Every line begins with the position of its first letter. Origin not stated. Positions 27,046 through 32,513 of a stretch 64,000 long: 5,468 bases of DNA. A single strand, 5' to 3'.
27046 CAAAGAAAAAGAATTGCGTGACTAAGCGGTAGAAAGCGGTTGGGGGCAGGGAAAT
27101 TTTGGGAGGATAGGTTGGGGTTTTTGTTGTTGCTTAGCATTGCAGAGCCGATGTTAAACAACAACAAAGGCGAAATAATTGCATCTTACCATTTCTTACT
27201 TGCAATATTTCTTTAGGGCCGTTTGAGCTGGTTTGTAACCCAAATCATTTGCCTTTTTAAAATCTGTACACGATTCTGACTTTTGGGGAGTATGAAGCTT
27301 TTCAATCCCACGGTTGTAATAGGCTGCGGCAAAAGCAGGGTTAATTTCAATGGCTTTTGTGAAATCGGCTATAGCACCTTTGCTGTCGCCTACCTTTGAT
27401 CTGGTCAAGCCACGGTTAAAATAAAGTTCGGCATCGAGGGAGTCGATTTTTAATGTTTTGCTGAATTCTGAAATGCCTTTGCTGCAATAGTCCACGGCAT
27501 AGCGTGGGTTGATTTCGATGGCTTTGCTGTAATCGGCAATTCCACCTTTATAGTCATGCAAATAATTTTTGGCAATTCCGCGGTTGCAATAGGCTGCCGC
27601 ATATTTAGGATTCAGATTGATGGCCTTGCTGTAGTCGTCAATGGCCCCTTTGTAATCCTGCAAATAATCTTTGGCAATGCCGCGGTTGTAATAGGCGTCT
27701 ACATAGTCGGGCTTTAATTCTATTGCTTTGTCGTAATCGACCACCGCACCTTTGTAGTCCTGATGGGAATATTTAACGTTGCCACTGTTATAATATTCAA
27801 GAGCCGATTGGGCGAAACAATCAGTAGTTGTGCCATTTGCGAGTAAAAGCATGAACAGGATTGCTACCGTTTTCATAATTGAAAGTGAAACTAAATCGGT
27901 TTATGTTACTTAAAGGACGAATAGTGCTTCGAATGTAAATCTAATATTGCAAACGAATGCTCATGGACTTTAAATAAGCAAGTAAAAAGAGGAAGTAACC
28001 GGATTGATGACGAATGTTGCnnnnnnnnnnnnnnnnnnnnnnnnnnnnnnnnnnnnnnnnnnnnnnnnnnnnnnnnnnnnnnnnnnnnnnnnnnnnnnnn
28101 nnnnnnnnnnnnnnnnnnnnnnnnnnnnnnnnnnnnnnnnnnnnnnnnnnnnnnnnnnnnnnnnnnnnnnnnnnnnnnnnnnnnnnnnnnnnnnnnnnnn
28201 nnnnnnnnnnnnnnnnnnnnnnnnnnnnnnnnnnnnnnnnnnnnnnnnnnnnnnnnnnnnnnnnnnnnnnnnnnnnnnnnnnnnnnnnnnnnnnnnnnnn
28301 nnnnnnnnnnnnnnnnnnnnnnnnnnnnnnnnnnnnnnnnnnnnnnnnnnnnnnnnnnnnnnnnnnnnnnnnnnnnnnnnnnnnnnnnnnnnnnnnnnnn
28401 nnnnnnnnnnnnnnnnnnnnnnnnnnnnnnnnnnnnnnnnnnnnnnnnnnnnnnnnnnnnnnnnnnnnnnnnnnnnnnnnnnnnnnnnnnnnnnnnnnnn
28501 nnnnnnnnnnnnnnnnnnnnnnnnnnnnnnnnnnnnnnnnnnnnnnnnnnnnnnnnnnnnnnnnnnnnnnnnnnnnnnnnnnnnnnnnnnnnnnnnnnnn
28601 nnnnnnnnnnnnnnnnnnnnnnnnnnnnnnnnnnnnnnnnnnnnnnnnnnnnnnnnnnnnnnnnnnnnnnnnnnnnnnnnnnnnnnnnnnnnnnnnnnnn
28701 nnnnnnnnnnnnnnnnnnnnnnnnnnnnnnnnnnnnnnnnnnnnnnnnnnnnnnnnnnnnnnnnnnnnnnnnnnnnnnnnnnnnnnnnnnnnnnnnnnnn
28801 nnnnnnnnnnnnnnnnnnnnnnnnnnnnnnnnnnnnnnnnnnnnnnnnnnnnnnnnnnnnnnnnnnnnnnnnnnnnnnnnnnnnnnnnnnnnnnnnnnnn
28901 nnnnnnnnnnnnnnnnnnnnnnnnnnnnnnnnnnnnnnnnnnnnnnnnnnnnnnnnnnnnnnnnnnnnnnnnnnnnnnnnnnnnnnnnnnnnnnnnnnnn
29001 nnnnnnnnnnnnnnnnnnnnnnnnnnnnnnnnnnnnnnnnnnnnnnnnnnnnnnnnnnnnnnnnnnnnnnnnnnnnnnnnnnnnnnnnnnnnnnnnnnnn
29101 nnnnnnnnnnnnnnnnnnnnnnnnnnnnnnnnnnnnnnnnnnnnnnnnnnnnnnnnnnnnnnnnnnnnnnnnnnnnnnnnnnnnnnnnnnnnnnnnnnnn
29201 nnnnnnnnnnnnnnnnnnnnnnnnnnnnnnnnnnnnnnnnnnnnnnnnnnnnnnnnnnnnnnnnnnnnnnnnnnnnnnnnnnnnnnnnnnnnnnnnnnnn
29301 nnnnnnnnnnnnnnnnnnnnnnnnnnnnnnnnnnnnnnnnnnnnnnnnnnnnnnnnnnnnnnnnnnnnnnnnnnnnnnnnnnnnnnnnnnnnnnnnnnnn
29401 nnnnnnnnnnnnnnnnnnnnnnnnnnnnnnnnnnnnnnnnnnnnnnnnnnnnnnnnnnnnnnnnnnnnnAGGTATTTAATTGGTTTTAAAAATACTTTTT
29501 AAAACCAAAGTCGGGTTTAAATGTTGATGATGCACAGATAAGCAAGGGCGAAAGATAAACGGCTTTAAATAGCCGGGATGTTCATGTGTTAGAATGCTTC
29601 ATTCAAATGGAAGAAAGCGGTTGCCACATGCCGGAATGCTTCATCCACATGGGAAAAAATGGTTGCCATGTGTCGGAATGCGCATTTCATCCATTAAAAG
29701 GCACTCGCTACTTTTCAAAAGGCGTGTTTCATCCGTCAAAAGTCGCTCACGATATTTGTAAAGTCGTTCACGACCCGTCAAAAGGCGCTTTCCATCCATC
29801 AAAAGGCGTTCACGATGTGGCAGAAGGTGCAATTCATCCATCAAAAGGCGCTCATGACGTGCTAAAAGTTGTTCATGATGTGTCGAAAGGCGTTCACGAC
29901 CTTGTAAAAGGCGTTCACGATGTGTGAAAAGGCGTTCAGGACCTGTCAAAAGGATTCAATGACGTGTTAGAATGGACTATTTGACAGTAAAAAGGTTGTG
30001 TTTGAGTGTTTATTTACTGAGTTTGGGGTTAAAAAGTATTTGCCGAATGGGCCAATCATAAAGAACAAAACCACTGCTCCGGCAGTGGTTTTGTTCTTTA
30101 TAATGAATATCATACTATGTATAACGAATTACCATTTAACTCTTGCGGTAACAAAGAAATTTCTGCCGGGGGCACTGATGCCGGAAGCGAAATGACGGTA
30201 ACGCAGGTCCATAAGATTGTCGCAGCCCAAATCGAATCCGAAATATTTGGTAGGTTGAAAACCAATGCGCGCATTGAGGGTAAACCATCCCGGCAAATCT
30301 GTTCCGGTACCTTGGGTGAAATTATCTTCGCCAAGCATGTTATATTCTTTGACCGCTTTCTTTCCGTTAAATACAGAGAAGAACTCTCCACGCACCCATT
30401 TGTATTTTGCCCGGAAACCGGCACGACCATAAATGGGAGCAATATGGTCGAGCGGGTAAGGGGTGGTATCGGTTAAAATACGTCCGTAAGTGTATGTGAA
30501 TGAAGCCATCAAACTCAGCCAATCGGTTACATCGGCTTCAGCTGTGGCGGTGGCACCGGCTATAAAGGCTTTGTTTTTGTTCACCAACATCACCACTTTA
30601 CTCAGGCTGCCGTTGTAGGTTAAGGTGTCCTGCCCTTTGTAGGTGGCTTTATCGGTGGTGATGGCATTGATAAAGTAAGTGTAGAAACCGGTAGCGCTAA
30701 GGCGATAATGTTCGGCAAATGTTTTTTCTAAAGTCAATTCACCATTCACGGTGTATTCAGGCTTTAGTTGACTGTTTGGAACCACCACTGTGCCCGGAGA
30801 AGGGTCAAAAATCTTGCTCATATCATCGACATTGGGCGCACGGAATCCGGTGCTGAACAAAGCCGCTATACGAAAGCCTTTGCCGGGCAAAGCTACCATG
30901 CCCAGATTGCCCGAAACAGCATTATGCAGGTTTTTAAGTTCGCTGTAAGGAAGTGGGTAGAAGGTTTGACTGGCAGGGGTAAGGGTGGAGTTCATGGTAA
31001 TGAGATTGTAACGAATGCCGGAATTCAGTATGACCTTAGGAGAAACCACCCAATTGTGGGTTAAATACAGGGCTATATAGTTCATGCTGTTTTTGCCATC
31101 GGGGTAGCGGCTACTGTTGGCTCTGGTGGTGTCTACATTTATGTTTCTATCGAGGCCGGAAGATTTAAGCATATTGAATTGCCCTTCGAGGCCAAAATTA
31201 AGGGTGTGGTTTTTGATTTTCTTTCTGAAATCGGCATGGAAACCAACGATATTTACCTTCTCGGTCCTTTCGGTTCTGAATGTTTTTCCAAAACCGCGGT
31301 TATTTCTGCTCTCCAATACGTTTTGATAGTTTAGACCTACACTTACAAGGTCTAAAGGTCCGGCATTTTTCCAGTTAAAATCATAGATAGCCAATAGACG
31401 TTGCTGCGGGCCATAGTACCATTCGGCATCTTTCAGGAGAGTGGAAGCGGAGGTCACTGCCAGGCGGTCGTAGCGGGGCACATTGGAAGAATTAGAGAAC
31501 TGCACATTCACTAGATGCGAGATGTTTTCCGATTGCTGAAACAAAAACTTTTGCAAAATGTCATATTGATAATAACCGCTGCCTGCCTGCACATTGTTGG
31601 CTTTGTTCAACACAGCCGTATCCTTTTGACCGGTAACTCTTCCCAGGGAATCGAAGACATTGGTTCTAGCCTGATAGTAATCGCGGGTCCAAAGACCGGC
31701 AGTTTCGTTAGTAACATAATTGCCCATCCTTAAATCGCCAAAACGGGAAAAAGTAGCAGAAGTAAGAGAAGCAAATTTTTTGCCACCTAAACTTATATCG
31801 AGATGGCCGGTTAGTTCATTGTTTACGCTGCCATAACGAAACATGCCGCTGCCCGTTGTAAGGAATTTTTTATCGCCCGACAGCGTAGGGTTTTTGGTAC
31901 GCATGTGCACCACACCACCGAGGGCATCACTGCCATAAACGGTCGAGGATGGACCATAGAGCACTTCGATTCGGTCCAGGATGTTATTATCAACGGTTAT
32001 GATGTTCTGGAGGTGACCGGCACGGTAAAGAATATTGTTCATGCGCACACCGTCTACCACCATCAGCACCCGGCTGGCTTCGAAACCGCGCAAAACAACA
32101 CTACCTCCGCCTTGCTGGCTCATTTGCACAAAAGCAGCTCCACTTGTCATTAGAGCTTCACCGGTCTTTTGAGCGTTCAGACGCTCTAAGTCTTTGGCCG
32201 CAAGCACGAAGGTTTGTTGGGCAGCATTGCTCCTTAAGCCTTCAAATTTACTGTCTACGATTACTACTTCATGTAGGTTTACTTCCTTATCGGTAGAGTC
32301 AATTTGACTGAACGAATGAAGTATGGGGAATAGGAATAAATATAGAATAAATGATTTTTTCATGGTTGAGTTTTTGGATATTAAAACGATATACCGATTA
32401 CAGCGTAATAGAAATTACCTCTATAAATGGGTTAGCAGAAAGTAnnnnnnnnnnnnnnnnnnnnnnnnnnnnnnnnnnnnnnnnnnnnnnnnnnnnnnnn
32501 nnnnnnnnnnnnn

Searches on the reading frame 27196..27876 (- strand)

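Call 12: search_protein_families(library=pfam, proteins=[window:27196-27876:-], max_evalue=0.001)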
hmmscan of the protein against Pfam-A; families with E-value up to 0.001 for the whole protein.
window:27196-27876:- (226 aa): 13 families
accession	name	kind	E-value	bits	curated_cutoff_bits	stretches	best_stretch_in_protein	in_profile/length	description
PF13414.12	TPR_11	-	1.2e-33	115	26.8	3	32-68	1-37/42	TPR repeat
PF00515.34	TPR_1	-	2.2e-33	113.2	27.8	4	59-92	1-34/34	Tetratricopeptide repeat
PF07719.23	TPR_2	-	2.8e-24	83.6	27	3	60-92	2-34/34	Tetratricopeptide repeat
PF13431.12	TPR_17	-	2.1e-22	77.9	24.4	1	48-79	2-33/34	Tetratricopeptide repeat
PF13181.12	TPR_8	-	3.4e-20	70.8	25.7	2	149-181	1-33/34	Tetratricopeptide repeat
PF13371.12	TPR_9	-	3.5e-12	46.6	35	0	143-181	23-61/73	Tetratricopeptide repeat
PF13424.12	TPR_12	-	1.7e-08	35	30.1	0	29-88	7-74/77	Tetratricopeptide repeat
PF13432.12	TPR_16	-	2.3e-08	34.8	32.7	0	30-91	2-63/65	Tetratricopeptide repeat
PF14559.12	TPR_19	-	3.3e-07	31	25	0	38-64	4-30/68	Tetratricopeptide repeat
PF13428.12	TPR_14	-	4.1e-06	27.4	23.5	0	60-100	2-42/44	Tetratricopeptide repeat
PF25575.1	TPR_BSK1_C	-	0.00015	22.1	42.2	0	23-96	40-114/118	Serine/threonine-protein kinase BSK1-like, TPR repeats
PF10516.15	SHNi-TPR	-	0.00058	19.8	21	0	41-55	17-31/38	SHNi-TPR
PF13174.12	TPR_6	-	0.00081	20.3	26.3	0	60-91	1-32/33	Tetratricopeptide repeat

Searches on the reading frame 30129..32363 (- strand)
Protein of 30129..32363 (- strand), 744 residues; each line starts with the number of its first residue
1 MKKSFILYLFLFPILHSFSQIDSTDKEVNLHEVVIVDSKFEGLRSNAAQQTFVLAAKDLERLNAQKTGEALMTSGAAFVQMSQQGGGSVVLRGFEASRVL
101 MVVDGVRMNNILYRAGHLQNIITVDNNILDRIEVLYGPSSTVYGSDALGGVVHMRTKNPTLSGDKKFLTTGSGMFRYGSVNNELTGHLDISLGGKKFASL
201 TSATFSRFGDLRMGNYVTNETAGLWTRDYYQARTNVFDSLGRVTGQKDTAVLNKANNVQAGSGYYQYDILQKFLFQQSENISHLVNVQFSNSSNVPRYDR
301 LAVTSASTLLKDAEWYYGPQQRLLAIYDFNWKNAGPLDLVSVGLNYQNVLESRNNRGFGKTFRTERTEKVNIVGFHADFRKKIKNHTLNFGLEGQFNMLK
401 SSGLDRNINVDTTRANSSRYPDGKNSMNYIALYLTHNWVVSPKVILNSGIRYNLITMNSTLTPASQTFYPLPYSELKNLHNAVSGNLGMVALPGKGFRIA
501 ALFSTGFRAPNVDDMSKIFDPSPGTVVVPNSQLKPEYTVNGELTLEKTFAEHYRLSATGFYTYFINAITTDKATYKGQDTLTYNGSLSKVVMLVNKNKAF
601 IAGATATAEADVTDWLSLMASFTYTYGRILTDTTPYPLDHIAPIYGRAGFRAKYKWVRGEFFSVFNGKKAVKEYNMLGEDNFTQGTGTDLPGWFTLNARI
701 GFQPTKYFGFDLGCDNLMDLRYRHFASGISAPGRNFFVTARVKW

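Call 12: search_protein_families(library=pfam, proteins=[window:30129-32363:-], max_evalue=0.001)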
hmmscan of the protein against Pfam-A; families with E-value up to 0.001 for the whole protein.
window:30129-32363:- (744 aa): 2 families
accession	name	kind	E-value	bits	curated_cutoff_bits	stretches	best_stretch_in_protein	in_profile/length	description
PF00593.30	TonB_dep_Rec_b-barrel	-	1e-30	108.4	27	1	298-717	27-436/436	TonB dependent receptor-like, beta-barrel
PF07715.20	Plug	-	4e-19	69.5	23.9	1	46-151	4-107/107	TonB-dependent Receptor Plug Domain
